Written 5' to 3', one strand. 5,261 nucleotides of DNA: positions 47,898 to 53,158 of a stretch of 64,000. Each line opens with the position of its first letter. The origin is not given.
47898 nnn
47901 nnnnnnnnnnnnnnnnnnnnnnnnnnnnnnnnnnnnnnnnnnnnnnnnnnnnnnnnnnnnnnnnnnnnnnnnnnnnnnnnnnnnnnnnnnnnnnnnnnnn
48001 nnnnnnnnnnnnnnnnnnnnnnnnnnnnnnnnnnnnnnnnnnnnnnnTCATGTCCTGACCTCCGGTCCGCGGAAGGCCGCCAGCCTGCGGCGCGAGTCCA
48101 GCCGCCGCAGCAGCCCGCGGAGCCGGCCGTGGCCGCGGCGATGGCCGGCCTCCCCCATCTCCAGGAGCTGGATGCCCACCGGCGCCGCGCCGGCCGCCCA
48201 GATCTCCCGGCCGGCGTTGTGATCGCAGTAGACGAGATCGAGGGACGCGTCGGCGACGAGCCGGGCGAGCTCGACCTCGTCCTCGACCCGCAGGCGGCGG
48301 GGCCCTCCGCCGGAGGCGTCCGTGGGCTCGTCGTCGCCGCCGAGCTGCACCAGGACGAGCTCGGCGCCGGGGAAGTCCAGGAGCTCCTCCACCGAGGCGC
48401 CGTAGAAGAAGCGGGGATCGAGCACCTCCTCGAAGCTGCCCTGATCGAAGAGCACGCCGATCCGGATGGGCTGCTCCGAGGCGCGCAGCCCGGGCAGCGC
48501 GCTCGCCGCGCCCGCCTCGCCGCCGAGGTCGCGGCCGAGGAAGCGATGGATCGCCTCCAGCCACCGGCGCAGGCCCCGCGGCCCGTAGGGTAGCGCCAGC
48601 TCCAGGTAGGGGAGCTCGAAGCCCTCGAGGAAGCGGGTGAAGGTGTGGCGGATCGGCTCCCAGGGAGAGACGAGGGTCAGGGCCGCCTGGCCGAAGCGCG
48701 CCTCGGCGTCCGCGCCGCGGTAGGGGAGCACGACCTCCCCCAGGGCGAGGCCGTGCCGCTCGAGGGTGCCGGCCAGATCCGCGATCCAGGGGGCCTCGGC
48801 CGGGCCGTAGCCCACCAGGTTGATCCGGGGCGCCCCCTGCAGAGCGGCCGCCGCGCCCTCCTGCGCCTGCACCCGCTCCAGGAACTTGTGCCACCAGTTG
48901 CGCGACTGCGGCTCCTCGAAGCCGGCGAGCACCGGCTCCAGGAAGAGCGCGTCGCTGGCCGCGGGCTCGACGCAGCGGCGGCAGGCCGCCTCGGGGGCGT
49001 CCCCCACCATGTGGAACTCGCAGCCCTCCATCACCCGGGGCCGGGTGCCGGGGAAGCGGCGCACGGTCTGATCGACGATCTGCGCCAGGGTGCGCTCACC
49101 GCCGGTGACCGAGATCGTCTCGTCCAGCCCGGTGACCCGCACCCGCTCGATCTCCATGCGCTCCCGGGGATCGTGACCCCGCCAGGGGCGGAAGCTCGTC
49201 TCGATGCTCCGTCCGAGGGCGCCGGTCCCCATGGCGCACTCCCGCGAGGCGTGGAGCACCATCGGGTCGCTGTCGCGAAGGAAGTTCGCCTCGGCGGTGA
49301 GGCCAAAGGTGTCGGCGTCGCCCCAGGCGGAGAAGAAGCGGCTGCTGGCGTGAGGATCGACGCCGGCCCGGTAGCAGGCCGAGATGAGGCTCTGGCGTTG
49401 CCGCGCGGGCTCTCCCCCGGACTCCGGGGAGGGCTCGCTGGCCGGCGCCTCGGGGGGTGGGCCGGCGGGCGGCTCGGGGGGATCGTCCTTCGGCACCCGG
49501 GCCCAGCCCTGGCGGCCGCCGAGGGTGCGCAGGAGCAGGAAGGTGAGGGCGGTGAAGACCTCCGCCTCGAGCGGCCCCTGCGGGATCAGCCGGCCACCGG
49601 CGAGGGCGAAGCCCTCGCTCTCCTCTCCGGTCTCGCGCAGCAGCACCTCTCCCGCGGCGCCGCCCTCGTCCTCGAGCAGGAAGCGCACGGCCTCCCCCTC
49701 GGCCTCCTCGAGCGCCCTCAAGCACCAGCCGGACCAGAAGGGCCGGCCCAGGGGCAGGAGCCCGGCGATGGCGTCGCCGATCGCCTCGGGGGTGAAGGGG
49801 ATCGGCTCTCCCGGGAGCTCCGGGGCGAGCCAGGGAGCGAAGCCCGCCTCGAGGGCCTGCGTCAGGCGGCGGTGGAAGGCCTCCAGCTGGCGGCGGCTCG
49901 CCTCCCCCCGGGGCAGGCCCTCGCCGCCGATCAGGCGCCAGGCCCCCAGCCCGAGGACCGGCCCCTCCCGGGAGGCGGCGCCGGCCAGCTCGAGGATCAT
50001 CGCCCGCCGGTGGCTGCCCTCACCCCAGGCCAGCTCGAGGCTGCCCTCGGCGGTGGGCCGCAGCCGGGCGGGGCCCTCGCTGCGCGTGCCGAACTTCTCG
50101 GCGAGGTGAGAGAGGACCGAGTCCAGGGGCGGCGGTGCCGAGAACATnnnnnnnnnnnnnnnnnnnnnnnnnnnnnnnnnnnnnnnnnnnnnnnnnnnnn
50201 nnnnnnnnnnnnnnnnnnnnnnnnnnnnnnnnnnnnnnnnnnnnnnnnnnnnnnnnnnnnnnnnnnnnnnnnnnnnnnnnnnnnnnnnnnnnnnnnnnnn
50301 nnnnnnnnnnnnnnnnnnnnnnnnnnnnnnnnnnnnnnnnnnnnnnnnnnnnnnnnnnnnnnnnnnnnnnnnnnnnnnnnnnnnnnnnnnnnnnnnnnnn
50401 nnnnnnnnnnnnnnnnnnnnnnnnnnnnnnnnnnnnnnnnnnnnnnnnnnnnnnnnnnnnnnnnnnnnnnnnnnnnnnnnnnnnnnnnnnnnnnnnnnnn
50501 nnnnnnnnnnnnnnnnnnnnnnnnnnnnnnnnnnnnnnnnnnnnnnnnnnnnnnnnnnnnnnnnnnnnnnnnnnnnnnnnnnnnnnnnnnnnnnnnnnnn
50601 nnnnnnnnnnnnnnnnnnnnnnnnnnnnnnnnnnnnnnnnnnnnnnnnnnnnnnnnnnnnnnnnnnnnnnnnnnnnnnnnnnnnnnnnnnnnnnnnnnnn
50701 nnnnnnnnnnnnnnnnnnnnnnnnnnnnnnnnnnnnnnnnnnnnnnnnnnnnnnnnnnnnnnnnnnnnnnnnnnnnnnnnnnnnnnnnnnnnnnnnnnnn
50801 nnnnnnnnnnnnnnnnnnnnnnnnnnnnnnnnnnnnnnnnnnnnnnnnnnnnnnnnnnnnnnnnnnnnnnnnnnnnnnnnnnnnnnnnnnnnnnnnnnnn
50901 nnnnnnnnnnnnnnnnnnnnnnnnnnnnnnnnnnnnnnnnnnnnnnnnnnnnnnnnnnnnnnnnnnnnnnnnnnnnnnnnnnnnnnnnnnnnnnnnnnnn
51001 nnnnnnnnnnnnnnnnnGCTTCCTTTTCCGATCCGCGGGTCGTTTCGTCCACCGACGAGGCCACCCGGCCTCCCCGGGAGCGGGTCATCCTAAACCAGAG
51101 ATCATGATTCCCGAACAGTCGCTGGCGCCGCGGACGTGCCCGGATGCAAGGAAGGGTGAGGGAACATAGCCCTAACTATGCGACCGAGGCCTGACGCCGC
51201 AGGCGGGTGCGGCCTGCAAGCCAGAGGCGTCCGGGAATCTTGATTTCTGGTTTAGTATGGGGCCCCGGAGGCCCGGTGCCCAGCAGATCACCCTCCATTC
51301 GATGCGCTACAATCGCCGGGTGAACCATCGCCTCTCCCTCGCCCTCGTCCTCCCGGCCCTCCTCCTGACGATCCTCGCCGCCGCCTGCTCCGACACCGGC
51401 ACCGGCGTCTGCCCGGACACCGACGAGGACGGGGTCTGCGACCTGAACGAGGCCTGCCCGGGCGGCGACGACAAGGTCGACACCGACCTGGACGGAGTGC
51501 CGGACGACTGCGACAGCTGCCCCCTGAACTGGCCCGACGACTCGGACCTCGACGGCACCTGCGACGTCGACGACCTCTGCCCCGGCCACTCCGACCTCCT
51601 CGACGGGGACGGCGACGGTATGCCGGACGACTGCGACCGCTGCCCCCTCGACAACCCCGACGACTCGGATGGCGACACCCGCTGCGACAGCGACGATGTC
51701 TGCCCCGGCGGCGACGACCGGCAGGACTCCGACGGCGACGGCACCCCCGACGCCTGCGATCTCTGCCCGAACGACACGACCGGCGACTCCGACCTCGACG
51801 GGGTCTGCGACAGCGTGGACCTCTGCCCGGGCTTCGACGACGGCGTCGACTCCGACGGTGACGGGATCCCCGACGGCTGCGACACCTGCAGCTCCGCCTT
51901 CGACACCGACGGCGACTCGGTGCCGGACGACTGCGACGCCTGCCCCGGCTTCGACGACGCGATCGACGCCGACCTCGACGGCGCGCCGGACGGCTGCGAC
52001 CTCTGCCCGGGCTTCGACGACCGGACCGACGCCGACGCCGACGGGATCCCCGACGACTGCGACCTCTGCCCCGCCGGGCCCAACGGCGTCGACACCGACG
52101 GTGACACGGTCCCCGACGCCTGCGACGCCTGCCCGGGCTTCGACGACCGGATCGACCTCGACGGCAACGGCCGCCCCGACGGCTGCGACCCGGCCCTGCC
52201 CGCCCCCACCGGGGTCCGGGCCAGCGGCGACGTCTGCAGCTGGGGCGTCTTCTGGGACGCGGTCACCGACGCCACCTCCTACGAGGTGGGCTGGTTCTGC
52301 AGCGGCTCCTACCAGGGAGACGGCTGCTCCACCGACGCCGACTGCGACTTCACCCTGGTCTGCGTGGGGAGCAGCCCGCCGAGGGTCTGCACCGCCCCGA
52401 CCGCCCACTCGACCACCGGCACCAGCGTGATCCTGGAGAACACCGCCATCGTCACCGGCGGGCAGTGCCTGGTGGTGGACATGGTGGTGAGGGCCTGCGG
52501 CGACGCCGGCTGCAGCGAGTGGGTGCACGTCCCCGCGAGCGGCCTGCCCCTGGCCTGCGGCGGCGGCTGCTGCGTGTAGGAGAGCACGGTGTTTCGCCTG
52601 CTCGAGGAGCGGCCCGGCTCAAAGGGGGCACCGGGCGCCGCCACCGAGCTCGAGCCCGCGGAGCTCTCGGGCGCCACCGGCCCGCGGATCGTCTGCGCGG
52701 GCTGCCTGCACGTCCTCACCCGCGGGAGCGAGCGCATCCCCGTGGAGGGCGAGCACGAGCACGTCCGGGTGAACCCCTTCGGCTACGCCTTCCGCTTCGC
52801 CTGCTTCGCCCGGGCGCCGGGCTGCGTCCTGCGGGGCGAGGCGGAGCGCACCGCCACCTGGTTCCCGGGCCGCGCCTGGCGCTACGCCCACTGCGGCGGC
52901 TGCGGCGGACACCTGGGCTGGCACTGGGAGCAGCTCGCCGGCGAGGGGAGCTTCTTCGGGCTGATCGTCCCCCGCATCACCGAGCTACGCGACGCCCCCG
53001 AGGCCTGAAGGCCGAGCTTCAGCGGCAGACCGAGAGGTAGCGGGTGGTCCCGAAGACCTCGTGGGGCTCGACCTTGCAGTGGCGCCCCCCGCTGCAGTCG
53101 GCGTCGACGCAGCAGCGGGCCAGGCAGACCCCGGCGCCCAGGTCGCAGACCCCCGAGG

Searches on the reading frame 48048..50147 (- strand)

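Call 3: search_protein_families(library=pfam, proteins=[window:48048-50147:-], max_evalue=0.01)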
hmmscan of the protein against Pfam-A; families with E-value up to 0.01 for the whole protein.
window:48048-50147:- (699 aa): 1 family
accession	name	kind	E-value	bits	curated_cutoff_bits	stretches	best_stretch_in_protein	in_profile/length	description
PF00148.24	Oxidored_nitro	-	6.7e-13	48.7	28.6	1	297-540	19-246/399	Nitrogenase component 1 type Oxidoreductase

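Call 4: search_protein_families(library=ncbifam, proteins=[window:48048-50147:-], max_evalue=0.01)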
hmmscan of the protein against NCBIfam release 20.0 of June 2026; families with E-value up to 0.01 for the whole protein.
window:48048-50147:- (699 aa): 0 families

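Call 84: search_protein_families(library=ncbifam, proteins=[window:48051-50147:-], max_evalue=10)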
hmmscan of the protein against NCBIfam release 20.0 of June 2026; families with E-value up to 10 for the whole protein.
window:48051-50147:- (699 aa): 2 families
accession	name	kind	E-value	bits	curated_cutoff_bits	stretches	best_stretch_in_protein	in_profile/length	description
TIGR01284.1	alt_nitrog_alph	subfamily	0.03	12.8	512.8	1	297-403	65-163/457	nitrogenase subunit alpha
TIGR01283.1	nifE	equivalog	0.29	9.7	505.1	1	338-394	93-149/459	nitrogenase iron-molybdenum cofactor biosynthesis protein NifE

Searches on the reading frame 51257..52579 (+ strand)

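Call 3: search_protein_families(library=pfam, proteins=[window:51257-52579:+], max_evalue=0.01)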
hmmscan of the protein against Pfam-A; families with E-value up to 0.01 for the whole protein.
window:51257-52579:+ (440 aa): 0 families

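Call 4: search_protein_families(library=ncbifam, proteins=[window:51257-52579:+], max_evalue=0.01)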
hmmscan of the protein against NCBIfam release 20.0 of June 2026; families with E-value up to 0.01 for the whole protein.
window:51257-52579:+ (440 aa): 1 family
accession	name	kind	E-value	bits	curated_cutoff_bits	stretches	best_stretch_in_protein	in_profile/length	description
NF047638.1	throspo3_MtsC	equivalog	0.00013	21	350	1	257-362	65-172/428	cell-cell cohesion MYXO-CTERM protein MtsC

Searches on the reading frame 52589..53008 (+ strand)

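Call 3: search_protein_families(library=pfam, proteins=[window:52589-53008:+], max_evalue=0.01)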
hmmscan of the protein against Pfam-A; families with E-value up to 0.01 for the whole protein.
window:52589-53008:+ (139 aa): 0 families

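Call 4: search_protein_families(library=ncbifam, proteins=[window:52589-53008:+], max_evalue=0.01)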
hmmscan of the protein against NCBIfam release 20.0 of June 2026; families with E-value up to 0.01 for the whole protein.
window:52589-53008:+ (139 aa): 0 families

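Call 61: search_protein_families(library=pfam, proteins=[window:52589-53005:+], max_evalue=10)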
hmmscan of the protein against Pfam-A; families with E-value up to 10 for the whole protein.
window:52589-53005:+ (139 aa): 2 families
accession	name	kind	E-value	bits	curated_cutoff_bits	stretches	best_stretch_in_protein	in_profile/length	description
PF03226.21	Yippee-Mis18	-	0.022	15.3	26.6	1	35-115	4-74/108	Yippee zinc-binding/DNA-binding /Mis18, centromere assembly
PF14803.11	Zn_ribbon_Nudix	-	0.22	11.9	25.6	1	27-42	16-31/34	Nudix N-terminal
